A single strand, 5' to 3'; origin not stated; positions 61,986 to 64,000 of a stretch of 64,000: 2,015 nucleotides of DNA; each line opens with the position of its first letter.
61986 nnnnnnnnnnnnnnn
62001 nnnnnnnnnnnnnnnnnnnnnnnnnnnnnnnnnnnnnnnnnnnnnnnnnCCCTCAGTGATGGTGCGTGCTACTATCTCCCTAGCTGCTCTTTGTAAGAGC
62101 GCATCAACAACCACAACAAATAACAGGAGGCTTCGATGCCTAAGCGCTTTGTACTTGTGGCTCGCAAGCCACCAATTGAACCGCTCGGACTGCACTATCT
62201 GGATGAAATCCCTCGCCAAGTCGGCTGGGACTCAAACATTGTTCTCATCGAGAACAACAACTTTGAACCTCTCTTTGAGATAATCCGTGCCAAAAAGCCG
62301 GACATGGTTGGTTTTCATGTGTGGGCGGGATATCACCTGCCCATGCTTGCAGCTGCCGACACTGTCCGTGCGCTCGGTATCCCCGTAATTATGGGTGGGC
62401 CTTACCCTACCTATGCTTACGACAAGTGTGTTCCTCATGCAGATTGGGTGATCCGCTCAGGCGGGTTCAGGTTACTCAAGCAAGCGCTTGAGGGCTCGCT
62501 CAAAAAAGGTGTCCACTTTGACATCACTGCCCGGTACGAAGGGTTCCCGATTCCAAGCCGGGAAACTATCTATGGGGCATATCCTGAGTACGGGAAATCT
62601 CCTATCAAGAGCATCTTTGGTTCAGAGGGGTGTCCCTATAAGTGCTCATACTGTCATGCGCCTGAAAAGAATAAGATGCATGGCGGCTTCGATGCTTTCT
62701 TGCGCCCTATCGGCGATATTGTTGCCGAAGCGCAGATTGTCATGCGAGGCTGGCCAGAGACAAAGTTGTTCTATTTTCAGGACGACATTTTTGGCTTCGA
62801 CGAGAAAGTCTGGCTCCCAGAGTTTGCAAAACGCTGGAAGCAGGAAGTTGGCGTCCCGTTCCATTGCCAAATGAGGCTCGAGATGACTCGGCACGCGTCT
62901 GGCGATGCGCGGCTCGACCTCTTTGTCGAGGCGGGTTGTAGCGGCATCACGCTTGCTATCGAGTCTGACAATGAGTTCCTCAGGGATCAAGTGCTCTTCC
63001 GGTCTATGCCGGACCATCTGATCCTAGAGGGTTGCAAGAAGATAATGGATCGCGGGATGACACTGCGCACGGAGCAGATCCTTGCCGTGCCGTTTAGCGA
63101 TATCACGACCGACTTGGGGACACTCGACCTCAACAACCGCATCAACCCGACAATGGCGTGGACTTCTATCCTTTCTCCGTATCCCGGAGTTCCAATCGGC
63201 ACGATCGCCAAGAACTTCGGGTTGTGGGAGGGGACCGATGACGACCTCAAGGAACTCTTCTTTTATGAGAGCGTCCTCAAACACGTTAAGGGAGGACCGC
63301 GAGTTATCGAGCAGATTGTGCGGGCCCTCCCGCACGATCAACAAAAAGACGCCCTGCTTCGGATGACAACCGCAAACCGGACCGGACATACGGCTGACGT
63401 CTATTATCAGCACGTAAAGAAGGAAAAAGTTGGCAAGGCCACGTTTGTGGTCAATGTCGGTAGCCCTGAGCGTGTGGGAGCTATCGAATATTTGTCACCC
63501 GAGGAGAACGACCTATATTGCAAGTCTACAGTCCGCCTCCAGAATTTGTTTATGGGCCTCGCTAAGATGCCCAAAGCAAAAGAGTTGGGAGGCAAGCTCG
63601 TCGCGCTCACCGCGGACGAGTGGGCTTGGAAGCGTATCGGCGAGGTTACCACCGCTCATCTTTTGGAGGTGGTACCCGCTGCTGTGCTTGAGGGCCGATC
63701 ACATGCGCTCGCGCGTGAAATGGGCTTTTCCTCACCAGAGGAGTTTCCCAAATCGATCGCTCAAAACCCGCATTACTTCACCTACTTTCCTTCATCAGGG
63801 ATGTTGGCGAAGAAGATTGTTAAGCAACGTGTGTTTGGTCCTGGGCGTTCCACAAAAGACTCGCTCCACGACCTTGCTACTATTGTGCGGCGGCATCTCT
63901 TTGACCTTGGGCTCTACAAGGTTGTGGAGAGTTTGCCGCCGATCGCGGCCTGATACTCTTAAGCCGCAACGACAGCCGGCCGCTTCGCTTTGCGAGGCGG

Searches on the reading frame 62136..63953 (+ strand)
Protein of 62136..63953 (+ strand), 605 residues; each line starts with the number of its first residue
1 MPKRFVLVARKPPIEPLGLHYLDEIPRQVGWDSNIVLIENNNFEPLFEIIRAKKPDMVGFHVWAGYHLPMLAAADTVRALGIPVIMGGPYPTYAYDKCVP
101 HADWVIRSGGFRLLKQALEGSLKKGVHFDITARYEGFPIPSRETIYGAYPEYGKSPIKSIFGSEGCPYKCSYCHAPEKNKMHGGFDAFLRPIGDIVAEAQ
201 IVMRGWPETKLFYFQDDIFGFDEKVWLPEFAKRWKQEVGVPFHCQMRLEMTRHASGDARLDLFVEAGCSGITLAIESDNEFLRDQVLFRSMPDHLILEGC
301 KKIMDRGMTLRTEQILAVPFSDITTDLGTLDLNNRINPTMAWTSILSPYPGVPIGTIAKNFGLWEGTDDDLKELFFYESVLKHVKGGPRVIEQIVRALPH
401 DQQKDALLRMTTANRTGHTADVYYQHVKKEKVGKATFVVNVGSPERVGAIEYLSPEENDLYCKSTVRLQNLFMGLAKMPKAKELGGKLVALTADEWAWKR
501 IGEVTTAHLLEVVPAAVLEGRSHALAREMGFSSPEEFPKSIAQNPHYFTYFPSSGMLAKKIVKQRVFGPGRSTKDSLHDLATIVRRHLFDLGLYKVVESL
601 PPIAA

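Call 8: search_protein_families(library=pfam, proteins=[window:62136-63953:+], max_evalue=0.001)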
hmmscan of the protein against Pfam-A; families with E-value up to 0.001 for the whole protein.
window:62136-63953:+ (605 aa): 2 families
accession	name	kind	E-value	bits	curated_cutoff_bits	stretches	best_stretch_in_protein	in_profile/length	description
PF02310.24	B12-binding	-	4e-10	40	32.1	1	5-107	3-110/121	B12 binding domain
PF04055.27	Radical_SAM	-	6e-09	36.7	29.5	1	163-309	4-142/166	Radical SAM superfamily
